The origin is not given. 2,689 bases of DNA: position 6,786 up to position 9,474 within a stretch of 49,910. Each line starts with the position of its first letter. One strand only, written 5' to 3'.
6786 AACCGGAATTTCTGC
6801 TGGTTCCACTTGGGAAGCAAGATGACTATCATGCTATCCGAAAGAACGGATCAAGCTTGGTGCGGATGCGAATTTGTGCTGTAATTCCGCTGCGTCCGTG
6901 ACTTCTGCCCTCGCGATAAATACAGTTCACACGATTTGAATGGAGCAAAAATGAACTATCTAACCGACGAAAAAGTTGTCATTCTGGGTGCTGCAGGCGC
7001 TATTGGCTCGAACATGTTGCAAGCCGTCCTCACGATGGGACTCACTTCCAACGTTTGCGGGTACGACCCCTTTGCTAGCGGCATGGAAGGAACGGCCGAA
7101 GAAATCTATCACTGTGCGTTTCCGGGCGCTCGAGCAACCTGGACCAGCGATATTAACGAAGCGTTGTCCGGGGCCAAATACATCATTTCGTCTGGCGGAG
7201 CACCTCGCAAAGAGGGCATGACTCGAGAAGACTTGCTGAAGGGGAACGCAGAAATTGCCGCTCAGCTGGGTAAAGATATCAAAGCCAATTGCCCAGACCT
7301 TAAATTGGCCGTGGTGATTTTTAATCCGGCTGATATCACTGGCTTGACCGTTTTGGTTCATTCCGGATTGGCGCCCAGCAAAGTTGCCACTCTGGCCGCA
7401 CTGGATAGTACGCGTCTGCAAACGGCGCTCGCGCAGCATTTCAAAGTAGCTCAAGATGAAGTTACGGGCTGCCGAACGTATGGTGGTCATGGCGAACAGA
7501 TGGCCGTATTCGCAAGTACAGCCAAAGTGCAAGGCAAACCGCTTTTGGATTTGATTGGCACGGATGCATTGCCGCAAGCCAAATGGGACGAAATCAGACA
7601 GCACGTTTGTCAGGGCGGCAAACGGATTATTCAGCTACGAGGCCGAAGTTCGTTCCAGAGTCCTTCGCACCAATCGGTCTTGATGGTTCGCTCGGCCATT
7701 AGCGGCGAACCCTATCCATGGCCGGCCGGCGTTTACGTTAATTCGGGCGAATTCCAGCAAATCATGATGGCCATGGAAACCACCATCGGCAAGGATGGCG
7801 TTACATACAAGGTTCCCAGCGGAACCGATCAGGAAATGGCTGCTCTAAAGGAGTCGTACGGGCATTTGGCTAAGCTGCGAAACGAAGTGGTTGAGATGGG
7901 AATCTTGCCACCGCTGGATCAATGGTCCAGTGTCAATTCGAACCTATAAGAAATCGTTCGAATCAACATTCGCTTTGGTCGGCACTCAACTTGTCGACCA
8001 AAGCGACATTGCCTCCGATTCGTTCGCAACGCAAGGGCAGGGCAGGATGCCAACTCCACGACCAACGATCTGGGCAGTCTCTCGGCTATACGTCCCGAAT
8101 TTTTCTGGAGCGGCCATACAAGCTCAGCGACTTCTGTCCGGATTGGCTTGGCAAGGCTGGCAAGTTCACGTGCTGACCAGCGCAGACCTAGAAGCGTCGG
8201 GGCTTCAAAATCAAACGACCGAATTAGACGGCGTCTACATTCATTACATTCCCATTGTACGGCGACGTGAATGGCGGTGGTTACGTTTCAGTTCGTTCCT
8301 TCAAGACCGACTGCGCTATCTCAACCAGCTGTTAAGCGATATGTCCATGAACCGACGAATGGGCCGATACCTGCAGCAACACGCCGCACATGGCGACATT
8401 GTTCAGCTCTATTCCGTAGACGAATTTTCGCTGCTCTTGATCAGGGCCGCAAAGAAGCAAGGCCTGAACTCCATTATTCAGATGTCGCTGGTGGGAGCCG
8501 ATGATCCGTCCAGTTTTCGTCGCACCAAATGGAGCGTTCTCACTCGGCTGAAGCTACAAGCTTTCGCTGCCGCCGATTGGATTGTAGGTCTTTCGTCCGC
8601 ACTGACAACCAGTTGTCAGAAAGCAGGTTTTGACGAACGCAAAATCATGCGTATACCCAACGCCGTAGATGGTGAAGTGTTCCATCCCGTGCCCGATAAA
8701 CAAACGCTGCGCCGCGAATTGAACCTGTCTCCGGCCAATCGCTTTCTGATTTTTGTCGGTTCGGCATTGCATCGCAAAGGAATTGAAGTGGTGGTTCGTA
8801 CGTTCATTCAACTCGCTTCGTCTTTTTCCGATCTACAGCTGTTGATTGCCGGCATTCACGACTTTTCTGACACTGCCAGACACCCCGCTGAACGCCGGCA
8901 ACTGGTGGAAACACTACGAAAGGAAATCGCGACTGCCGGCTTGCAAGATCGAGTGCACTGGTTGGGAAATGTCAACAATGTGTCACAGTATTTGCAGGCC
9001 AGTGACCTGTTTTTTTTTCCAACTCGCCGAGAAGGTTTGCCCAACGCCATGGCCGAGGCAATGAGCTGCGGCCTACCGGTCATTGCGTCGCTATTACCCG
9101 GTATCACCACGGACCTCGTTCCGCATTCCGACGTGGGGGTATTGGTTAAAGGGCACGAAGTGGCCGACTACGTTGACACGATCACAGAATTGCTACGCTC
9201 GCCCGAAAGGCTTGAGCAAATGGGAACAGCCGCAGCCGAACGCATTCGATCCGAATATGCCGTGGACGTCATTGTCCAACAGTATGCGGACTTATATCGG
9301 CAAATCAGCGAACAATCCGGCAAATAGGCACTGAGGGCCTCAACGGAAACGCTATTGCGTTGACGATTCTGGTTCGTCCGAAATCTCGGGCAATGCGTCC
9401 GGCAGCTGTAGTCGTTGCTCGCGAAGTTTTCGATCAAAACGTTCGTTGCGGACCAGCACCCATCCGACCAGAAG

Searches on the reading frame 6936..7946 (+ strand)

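Call 76: search_protein_families(library=pfam, proteins=[window:6936-7946:+], max_evalue=0.0001)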
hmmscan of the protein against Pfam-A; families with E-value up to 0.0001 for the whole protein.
window:6936-7946:+ (337 aa): 2 families
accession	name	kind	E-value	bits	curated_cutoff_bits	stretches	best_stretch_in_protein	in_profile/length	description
PF00056.29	Ldh_1_N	-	2.7e-27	96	27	1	13-150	2-139/141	lactate/malate dehydrogenase, NAD binding domain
PF02866.23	Ldh_1_C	-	6.5e-16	59.2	22.6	1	155-319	2-171/174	lactate/malate dehydrogenase, alpha/beta C-terminal domain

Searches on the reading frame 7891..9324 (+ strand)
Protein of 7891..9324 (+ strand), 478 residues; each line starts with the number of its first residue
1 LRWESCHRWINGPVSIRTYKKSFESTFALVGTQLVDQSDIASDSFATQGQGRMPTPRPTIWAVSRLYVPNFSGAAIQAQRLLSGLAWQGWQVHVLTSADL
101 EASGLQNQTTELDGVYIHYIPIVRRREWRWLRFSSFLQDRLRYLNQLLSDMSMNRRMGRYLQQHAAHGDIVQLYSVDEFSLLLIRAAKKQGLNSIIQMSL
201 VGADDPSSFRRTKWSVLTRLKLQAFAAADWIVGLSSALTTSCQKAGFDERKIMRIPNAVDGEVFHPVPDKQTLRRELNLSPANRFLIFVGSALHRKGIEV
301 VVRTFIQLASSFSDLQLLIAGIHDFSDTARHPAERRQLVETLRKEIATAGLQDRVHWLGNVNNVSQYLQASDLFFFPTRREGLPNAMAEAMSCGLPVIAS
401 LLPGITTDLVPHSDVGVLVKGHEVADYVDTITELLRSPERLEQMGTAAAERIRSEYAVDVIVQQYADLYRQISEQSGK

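Call 76: search_protein_families(library=pfam, proteins=[window:7891-9324:+], max_evalue=0.0001)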
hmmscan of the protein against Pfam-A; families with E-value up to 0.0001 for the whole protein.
window:7891-9324:+ (478 aa): 6 families
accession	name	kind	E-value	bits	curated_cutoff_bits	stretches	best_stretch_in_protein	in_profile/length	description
PF00534.26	Glycos_transf_1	-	3.4e-33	115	26.4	1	269-450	1-171/172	Glycosyl transferases group 1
PF13692.12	Glyco_trans_1_4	-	2.3e-27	96.4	27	1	286-436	4-141/142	Glycosyl transferases group 1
PF13579.12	Glyco_trans_4_4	-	5.1e-09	37.1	29.7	1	73-257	2-157/158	Glycosyl transferase 4-like domain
PF13439.12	Glyco_transf_4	-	9e-09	36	28.5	1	72-260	2-167/170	Glycosyltransferase Family 4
PF13524.12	Glyco_trans_1_2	-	4.4e-08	33.6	25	1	336-465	3-142/144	Glycosyl transferase-like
PF20706.3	GT4-conflict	-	8e-08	32.1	26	1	218-421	137-330/385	Family 4 Glycosyltransferase in conflict systems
